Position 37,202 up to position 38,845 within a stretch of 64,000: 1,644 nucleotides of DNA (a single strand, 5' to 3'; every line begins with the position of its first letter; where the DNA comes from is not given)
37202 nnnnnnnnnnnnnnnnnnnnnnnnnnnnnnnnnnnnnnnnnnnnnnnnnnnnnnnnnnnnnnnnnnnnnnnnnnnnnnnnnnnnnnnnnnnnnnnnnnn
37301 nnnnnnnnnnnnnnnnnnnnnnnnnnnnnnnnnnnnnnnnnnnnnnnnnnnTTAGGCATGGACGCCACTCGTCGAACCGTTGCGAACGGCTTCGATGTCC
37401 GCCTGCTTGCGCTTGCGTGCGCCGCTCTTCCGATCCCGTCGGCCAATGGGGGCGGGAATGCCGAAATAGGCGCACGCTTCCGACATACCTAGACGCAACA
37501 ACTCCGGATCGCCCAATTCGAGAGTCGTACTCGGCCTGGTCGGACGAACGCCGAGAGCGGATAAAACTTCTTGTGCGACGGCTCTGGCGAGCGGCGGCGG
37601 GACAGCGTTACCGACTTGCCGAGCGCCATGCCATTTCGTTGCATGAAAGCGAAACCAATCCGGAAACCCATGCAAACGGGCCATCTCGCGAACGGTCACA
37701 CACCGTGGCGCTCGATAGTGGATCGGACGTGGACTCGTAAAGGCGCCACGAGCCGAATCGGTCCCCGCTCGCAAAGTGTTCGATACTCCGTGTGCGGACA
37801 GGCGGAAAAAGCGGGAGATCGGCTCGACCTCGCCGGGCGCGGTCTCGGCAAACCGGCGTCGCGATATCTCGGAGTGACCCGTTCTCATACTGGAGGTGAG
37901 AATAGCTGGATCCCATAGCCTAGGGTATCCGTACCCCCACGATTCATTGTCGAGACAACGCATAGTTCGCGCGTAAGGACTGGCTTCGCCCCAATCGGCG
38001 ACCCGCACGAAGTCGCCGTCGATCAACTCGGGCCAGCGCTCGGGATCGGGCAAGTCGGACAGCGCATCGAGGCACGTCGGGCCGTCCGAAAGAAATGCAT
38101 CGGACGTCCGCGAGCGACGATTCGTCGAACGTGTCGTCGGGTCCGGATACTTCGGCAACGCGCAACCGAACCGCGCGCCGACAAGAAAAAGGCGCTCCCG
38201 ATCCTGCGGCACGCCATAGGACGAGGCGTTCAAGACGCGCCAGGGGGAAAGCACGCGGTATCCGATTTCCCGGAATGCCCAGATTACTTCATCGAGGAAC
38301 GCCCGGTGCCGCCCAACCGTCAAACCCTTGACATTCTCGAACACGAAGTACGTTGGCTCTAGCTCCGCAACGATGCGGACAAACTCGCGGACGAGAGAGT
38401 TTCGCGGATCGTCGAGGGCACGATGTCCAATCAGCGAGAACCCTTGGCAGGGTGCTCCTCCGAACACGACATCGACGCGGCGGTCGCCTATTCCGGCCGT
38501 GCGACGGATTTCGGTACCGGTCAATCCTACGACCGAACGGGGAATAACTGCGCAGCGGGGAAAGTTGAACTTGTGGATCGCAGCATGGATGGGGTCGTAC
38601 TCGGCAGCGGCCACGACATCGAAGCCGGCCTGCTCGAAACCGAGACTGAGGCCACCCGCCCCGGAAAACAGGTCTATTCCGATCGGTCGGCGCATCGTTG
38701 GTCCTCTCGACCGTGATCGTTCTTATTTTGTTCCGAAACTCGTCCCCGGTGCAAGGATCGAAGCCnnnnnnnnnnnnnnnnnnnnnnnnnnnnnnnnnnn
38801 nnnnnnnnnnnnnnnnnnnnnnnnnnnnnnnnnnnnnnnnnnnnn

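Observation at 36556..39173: Horizontally acquired m5C-MTase / restriction endonuclease / Vsr island inserted flush against the fdsD stop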

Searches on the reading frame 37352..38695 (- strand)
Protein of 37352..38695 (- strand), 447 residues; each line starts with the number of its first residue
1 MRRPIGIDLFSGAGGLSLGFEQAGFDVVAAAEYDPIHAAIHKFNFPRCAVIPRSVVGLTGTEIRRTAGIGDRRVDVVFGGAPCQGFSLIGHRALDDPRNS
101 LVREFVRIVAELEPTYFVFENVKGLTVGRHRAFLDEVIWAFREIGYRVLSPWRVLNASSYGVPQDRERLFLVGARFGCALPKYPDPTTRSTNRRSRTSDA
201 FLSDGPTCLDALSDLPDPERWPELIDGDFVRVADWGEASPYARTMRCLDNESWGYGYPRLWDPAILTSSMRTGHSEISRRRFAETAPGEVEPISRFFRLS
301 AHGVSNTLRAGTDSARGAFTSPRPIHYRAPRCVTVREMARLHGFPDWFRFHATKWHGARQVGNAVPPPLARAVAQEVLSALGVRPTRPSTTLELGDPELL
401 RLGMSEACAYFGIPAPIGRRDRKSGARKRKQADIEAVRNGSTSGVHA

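Call 4: search_protein_families(library=pfam, proteins=[window:37352-38695:-], max_evalue=0.01)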
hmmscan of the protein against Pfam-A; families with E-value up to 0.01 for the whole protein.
window:37352-38695:- (447 aa): 2 families
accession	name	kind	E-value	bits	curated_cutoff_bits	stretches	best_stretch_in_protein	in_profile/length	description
PF00145.23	DNA_methylase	-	6.9e-63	213.5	22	1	7-377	4-322/324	C-5 cytosine-specific DNA methylase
PF09445.16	Methyltransf_15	-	0.00039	20.5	22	1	7-95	5-93/165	RNA cap guanine-N2 methyltransferase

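Call 5: search_protein_families(library=ncbifam, proteins=[window:37352-38695:-], max_evalue=1)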
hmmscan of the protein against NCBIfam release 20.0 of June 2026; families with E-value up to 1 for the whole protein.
window:37352-38695:- (447 aa): 2 families
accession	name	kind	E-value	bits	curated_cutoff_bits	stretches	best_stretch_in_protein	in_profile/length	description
TIGR00675.1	dcm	superfamily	2.4e-54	185.2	100.65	2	7-188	2-177/329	DNA (cytosine-5-)-methyltransferase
NF007772.0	PRK10458.1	subfamily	3e-12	45.8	710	3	75-176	171-288/472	DNA cytosine methylase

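Call 6: search_protein_families(library=padloc, proteins=[window:37352-38695:-], max_evalue=1)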
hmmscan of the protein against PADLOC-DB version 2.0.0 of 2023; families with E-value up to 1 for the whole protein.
window:37352-38695:- (447 aa): 64 families (the best 25 are shown)
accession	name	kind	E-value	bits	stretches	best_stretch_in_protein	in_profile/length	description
PDLC03326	MTase_II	-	1e-172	573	1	1-413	2-408/412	Type II methyltransferase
PDLC03234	MTase_II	-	3e-81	271.6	1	5-381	6-366/375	Type II methyltransferase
PDLC03378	MTase_II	-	2.3e-76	255.3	1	7-381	6-330/344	Type II methyltransferase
PDLC00033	DruM2|DruM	-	2.7e-68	228.9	2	7-217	25-230/368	DNA cytosine methylase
PDLC00026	DruM2|DruM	-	4.8e-67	224.9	1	3-389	4-326/336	DNA cytosine methylase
PDLC03272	MTase_II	-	1.1e-56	190.8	1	4-386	75-395/407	Type II methyltransferase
PDLC03237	MTase_II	-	2.1e-55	186.1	2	7-202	797-999/1036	Type II methyltransferase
PDLC02650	DrmMII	-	7.3e-52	174.7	3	6-127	11-138/435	DrmMII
PDLC02648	DrmMII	-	6.8e-50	168.2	2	5-218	23-280/468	DrmMII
PDLC00027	DruM2|DruM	-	4e-49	165.9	2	7-204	15-202/361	DNA cytosine methylase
PDLC02649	DrmMII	-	2.8e-47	159.6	3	70-206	112-248/422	DrmMII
PDLC00031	DruM2|DruM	-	1.4e-43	147.4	2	8-216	16-210/361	DNA cytosine methylase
PDLC03307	MTase_II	-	4.4e-43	145.9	3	7-138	4-127/382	Type II methyltransferase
PDLC00030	DruM2|DruM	-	2.3e-42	143.5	2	7-174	9-184/380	DNA cytosine methylase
PDLC03225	MTase_II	-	1.1e-40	137.9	3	7-134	11-148/615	Type II methyltransferase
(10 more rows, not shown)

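Call 9: find_homologous_proteins(query=window:37352-38695:-)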
Query window:37352-38695:- (447 aa): 8000 proteins with E <= 0.001 among 8000 candidates; the best 120 are listed.
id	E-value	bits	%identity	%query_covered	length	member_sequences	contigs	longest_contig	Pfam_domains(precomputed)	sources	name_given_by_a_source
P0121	0.0e+0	1033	100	100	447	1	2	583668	PF00145.24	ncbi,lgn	ncbi:MAG: DNA cytosine methyltransferase [Alphaproteobacteria bacterium]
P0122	1.7e-220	750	73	99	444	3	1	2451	PF00145.24,PF09445.17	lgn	-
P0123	1.2e-218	744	73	98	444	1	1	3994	PF00145.24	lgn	-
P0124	2.4e-218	743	73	99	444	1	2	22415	PF00145.24,PF09445.17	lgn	-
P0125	1.7e-215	734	73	98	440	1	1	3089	PF00145.24,PF09445.17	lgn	-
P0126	4.3e-215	733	73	99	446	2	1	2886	PF00145.24,PF09445.17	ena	-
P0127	2.0e-214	730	71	99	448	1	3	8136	PF00145.24,PF09445.17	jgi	jgi:DNA (cytosine-5)-methyltransferase 1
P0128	2.3e-214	730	73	98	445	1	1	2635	PF00145.24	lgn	-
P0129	4.6e-214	729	72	98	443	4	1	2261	PF00145.24,PF09445.17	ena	-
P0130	1.1e-213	728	73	98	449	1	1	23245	PF00145.24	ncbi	-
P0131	2.3e-213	727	72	98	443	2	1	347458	PF00145.24,PF09445.17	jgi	-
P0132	3.0e-213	727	72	98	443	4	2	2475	PF00145.24,PF09445.17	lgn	-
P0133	7.1e-213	725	73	97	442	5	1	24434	PF00145.24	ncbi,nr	ncbi:MAG: DNA cytosine methyltransferase [Parvibaculum sp.]|nr:DNA cytosine methyltransferase [Parvi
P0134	7.4e-213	725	71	98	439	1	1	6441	PF00145.24,PF09445.17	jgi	jgi:DNA (cytosine-5)-methyltransferase 1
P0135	8.0e-213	725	72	98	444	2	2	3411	PF00145.24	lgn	-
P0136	1.1e-212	725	72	98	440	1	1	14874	PF00145.24,PF09445.17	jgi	jgi:DNA (cytosine-5)-methyltransferase 1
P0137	2.3e-212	724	71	100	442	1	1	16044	PF00145.24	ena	-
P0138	2.7e-212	723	73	98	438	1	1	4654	PF00145.24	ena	-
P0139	3.2e-212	723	71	100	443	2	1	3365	PF00145.24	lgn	-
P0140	3.4e-212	723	71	99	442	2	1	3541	PF00145.24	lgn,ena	-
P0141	6.8e-212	722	72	98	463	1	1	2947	PF00145.24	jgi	jgi:DNA (cytosine-5)-methyltransferase 1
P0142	1.8e-211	721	72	97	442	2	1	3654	PF00145.24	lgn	-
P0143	2.0e-211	721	72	98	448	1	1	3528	PF00145.24,PF09445.17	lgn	-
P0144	3.3e-211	720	71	98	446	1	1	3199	PF00145.24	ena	-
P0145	3.5e-211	720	72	98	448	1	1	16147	PF00145.24,PF09445.17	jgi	jgi:DNA (cytosine-5)-methyltransferase 1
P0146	7.1e-211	719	71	100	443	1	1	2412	PF00145.24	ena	-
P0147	7.9e-211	719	70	98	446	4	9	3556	PF00145.24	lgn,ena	-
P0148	9.7e-211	718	70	99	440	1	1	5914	PF00145.24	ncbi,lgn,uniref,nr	ncbi:DNA cytosine methyltransferase [Oceanibaculum indicum]|uniref:Cytosine-specific methyltransfera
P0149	1.0e-210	718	71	98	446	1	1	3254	PF00145.24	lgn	-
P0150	1.4e-210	718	71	100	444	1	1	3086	PF00145.24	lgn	-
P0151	1.6e-210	718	69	100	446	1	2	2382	PF00145.24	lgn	-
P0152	1.7e-210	717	71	98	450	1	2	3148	PF00145.24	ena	-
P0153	2.5e-210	717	69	99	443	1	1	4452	PF00145.24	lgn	-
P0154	4.1e-210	716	70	99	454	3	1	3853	PF00145.24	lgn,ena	-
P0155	6.0e-210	716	72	97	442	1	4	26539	PF00145.24,PF09445.17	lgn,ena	-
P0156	6.1e-210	716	73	98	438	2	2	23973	PF00145.24,PF09445.17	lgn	-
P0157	8.0e-210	715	71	98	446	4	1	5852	PF00145.24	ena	-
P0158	1.0e-209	715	68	99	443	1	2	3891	PF00145.24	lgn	-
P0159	1.0e-209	715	70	98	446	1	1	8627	PF00145.24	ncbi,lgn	-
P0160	1.5e-209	714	70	100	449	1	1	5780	PF00145.24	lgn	-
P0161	1.7e-209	714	69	98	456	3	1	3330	PF00145.24,PF09445.17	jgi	jgi:DNA (cytosine-5)-methyltransferase 1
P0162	1.7e-209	714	70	99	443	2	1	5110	PF00145.24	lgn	-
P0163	1.8e-209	714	70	99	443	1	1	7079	PF00145.24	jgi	jgi:DNA (cytosine-5)-methyltransferase 1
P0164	2.0e-209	714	71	97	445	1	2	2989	PF00145.24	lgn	-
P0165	2.1e-209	714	69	99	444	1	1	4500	PF00145.24,PF09445.17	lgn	-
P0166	2.5e-209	714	70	99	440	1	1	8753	PF00145.24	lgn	-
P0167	2.6e-209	714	71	99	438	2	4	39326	PF00145.24,PF09445.17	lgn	-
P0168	2.8e-209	713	69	99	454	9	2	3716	PF00145.24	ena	-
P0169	4.1e-209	713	71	98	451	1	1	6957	PF00145.24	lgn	-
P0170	4.3e-209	713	70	98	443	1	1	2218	PF00145.24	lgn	-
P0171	4.4e-209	713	70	98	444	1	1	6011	PF00145.24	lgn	-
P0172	4.4e-209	713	71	99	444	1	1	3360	PF00145.24,PF09445.17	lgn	-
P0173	5.1e-209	713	71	97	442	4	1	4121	PF00145.24,PF09445.17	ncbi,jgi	-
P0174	6.0e-209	712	70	98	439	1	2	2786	PF00145.24,PF09445.17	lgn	-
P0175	8.0e-209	712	71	98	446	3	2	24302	PF00145.24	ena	-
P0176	8.2e-209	712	70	98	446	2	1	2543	PF00145.24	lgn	-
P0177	8.6e-209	712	70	99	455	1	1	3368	PF00145.24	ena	-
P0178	1.0e-208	712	72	98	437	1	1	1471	PF00145.24,PF09445.17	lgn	-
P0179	1.1e-208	712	70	99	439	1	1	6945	PF00145.24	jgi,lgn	jgi:DNA (cytosine-5)-methyltransferase 1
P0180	1.1e-208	711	69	100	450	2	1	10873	PF00145.24,PF09445.17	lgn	-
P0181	1.2e-208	711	70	98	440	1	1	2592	PF00145.24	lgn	-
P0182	1.9e-208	711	70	98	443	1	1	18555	PF00145.24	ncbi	-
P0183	2.5e-208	710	72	98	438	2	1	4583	PF00145.24,PF09445.17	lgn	-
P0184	2.7e-208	710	70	98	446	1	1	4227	PF00145.24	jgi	jgi:DNA (cytosine-5)-methyltransferase 1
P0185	2.8e-208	710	72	97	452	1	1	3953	PF00145.24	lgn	-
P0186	2.8e-208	710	68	99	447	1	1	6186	PF00145.24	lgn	-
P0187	4.4e-208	710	71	98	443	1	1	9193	PF00145.24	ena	-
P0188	4.6e-208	709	70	98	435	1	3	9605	PF00145.24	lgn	-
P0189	5.0e-208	709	69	99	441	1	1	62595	PF00145.24,PF09445.17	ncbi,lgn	-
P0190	5.1e-208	709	71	99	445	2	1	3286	PF00145.24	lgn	-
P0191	8.6e-208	709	71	98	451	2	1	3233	PF00145.24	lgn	-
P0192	8.9e-208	709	69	99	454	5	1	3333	PF00145.24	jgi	jgi:DNA (cytosine-5)-methyltransferase 1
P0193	8.9e-208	709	69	98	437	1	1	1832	PF00145.24,PF09445.17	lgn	-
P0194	9.3e-208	708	73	98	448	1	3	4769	PF00145.24,PF09445.17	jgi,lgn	jgi:DNA (cytosine-5)-methyltransferase 1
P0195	9.8e-208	708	71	98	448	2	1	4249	PF00145.24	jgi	-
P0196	1.0e-207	708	69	98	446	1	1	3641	PF00145.24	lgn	-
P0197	1.1e-207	708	69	98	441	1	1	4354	PF00145.24,PF09445.17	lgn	-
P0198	1.2e-207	708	70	98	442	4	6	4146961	PF00145.24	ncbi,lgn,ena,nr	ncbi:MAG: DNA cytosine methyltransferase [Nitrospira sp.]|nr:DNA cytosine methyltransferase [Nitrosp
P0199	1.7e-207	708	70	98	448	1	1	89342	PF00145.24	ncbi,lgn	-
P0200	1.8e-207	708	71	98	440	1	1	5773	PF00145.24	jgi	jgi:DNA (cytosine-5)-methyltransferase 1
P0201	2.1e-207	707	70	98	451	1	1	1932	PF00145.24,PF09445.17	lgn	-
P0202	2.5e-207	707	70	98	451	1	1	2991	PF00145.24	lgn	-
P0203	2.6e-207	707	71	98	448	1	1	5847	PF00145.24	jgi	jgi:DNA (cytosine-5)-methyltransferase 1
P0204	2.6e-207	707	70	98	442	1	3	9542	PF00145.24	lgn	-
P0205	2.6e-207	707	70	98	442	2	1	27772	PF00145.24,PF09445.17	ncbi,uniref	ncbi:DNA cytosine methyltransferase [Sphingosinicella sp.]|uniref:DNA cytosine methyltransferase n=1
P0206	2.7e-207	707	70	98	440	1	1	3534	PF00145.24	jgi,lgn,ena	-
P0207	2.8e-207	707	71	98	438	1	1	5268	PF00145.24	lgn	-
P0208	2.8e-207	707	71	98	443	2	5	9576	PF00145.24,PF09445.17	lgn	-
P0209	2.9e-207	707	70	98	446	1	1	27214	PF00145.24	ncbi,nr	ncbi:MAG: DNA cytosine methyltransferase [Gammaproteobacteria bacterium]|nr:DNA cytosine methyltrans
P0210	3.3e-207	707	68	99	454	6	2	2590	PF00145.24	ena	-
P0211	5.4e-207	706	69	99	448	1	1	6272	PF00145.24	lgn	-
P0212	5.8e-207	706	69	98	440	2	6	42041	PF00145.24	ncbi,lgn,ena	-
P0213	6.3e-207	706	69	98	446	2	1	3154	PF00145.24,PF09445.17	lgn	-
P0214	8.5e-207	705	71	98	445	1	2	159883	PF00145.24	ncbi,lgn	-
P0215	8.9e-207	705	70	98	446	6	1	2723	PF00145.24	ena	-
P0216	9.3e-207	705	69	99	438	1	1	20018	PF00145.24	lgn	-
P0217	9.7e-207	705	72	98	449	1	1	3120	PF00145.24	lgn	-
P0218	1.1e-206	705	70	99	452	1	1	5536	PF00145.24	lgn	-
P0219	1.4e-206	705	70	98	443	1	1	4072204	PF00145.24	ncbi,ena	-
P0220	1.8e-206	704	69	99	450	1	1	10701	PF00145.24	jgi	jgi:DNA (cytosine-5)-methyltransferase 1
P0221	2.1e-206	704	69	98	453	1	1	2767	PF00145.24,PF09445.17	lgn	-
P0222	2.4e-206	704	70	99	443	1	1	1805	PF00145.24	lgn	-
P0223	2.6e-206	704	69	99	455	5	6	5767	PF00145.24,PF09445.17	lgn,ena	-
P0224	3.2e-206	703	71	97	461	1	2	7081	PF00145.24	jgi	jgi:DNA (cytosine-5)-methyltransferase 1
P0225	3.2e-206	703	69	99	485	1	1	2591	PF00145.24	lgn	-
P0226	3.3e-206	703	68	99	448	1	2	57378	PF00145.24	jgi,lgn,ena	-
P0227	3.8e-206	703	69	98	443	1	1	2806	PF00145.24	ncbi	-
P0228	3.9e-206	703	69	98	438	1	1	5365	PF00145.24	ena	-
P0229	4.4e-206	703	68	99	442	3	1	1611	PF00145.24,PF09445.17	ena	-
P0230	5.0e-206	703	70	98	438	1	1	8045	PF00145.24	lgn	-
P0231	5.3e-206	703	69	97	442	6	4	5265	PF00145.24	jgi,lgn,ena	-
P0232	5.4e-206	703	68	98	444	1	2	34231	PF00145.24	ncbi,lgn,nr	ncbi:MAG: DNA cytosine methyltransferase [Syntrophobacteraceae bacterium]|nr:DNA cytosine methyltran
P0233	5.7e-206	703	70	98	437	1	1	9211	PF00145.24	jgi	jgi:DNA (cytosine-5)-methyltransferase 1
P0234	6.0e-206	702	71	99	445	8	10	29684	PF00145.24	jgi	jgi:DNA (cytosine-5)-methyltransferase 1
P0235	6.4e-206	702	69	98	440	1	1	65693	PF00145.24,PF09445.17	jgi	jgi:DNA (cytosine-5)-methyltransferase 1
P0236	7.2e-206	702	69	99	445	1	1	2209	PF00145.24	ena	-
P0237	8.4e-206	702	71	98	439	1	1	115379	PF00145.24,PF09445.17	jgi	jgi:DNA (cytosine-5)-methyltransferase 1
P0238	1.1e-205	702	71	98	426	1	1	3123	PF00145.24,PF09445.17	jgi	-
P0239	1.3e-205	701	72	97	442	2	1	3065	PF00145.24,PF09445.17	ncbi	-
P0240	1.3e-205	701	72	98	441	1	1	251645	PF00145.24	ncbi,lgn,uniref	ncbi:DNA cytosine methyltransferase [Dongia sp.]|uniref:DNA cytosine methyltransferase n=1 Tax=Dongi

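Call 22: search_solved_structures(query=window:37352-38695:-, max_evalue=1e-10)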
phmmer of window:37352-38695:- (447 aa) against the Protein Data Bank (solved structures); distinct sequences matched with E-value up to 1e-10: 47.
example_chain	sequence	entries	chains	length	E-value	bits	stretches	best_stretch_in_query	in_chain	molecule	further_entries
3g7u_A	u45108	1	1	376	1.3e-63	218.3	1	7-375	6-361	Cytosine-specific methyltransferase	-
1dct_A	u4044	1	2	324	5e-37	130.7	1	7-177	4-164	PROTEIN (MODIFICATION METHYLASE HAEIII)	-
3ubt_Y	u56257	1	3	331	4.1e-36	127.7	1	7-177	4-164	Modification methylase HaeIII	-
3pt9_A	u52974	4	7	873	1.8e-29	105.8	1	7-188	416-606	DNA (cytosine-5)-methyltransferase 1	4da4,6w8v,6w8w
3pt6_A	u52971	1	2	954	2.3e-29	105.4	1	7-188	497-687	DNA (cytosine-5)-methyltransferase 1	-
5guv_A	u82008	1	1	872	2.6e-29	105.2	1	7-188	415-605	DNA (cytosine-5)-methyltransferase 1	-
3av4_A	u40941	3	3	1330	3.5e-29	104.8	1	7-188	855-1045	DNA (cytosine-5)-methyltransferase 1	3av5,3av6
5wy1_A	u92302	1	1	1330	3.5e-29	104.8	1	7-188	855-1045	DNA (cytosine-5)-methyltransferase 1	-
9v36_A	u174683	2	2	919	6.4e-29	104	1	7-188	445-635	DNA (cytosine-5)-methyltransferase 1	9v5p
6x9i_A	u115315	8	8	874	1.5e-28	102.7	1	7-188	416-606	DNA (cytosine-5)-methyltransferase 1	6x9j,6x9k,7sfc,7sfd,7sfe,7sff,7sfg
7xi9_A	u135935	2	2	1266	1.6e-28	102.7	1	7-188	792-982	DNA (cytosine-5)-methyltransferase 1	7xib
8xqc_A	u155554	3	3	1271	1.6e-28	102.6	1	7-188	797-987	DNA (cytosine-5)-methyltransferase 1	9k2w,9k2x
3pta_A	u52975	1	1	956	2e-28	102.3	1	7-188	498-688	DNA (cytosine-5)-methyltransferase 1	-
5gut_A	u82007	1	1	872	2.3e-28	102.2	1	7-188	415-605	DNA (cytosine-5)-methyltransferase 1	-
3swr_A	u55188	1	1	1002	2.3e-28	102.2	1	7-188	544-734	DNA (cytosine-5)-methyltransferase 1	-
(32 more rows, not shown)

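Call 49: search_dna_similar(query=window:37352-38695:-, collection=plasmids, mode=protein, max_rows=60, max_evalue=1e-60)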
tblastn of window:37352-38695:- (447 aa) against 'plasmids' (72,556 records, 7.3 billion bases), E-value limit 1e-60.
Records with a match: 67; places in all: 68; records where one place covers at least 80% of the query: 55.
Best place of each record, by identity: 60-80% 2; <60% 65.
By first word of the organism name: Klebsiella 38; Salmonella 17; Escherichia 2; Paracoccus 1; Sinorhizobium 1; Rhizobium 1; Enterobacter 1; Citrobacter 1; Bosea 1; Cryobacterium 1; and 3 more.
By predicted mobility (MOB-suite, as given by PLSDB): mobilizable 57; non-mobilizable 9; conjugative 1.
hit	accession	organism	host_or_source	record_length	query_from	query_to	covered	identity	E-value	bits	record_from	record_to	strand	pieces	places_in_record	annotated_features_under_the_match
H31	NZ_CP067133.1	Paracoccus seriniphilus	cell culture,washing water of Bugula ...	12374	3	444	99%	66.1%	3e-178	559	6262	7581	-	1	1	DNA cytosine methyltransferase | endonuclease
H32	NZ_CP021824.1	Sinorhizobium meliloti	Medicago truncatula,Single Cell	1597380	3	439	98%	63.2%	2e-172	543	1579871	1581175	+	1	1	none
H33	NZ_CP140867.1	Rhizobium leguminosarum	Trifolium pratense,whole organism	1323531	1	411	92%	57.9%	3e-137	442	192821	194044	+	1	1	record has no annotation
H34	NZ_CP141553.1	Klebsiella pneumoniae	Homo sapiens,pure culture,blood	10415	1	425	95%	55.9%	2e-116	446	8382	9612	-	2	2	none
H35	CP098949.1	Escherichia coli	culture,Pooled faeces sample collected ...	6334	1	424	95%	56.0%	6e-139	446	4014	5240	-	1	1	DNA cytosine methyltransferase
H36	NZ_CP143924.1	Klebsiella pneumoniae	wastewater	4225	1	424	95%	56.0%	2e-141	444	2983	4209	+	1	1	none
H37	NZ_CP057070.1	Klebsiella pneumoniae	culture,Pooled cattle faecal samples ...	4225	1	424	95%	56.0%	8e-141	442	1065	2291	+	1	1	DNA cytosine methyltransferase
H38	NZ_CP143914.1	Klebsiella pneumoniae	wastewater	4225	1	424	95%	56.0%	8e-141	442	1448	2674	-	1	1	DNA cytosine methyltransferase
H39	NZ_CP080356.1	Klebsiella pneumoniae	Homo sapiens,pure culture,blood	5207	1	424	95%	56.0%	5e-139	442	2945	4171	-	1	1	DNA cytosine methyltransferase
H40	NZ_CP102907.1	Klebsiella quasipneumoniae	mixed culture,well water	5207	1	424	95%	56.0%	5e-139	442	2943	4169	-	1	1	DNA cytosine methyltransferase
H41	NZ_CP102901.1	Klebsiella quasipneumoniae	mixed culture,well water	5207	1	424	95%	56.0%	5e-139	442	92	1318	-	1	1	DNA cytosine methyltransferase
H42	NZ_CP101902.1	Klebsiella pneumoniae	Homo sapiens,urine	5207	1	424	95%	56.0%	5e-139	442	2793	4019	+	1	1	DNA cytosine methyltransferase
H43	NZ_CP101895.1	Klebsiella pneumoniae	Homo sapiens,blood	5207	1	424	95%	56.0%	5e-139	442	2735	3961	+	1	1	DNA cytosine methyltransferase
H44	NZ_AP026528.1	Klebsiella pneumoniae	whole organism,animal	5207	1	424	95%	56.0%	5e-139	442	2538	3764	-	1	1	DNA cytosine methyltransferase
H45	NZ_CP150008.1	Klebsiella pneumoniae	Homo sapiens,urine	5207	1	424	95%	56.0%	5e-139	442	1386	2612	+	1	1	DNA cytosine methyltransferase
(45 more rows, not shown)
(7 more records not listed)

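Call 51: get_annotated_region(hit=H32, flank=4000)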
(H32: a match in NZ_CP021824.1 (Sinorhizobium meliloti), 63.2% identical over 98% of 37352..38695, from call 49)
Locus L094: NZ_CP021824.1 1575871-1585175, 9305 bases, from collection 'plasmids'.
description: Sinorhizobium meliloti strain KH46 plasmid psymA, complete sequence
organism: Sinorhizobium meliloti (NCBI taxid 382)
taxonomy: Bacteria; Pseudomonadota; Alphaproteobacteria; Hyphomicrobiales; Rhizobiaceae; Sinorhizobium; Sinorhizobium meliloti
host: -; source: Medicago truncatula,Single Cell; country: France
typing (MOB-suite, as given by PLSDB): conjugative; relaxase MOBQ; mating-pair formation MPF_T
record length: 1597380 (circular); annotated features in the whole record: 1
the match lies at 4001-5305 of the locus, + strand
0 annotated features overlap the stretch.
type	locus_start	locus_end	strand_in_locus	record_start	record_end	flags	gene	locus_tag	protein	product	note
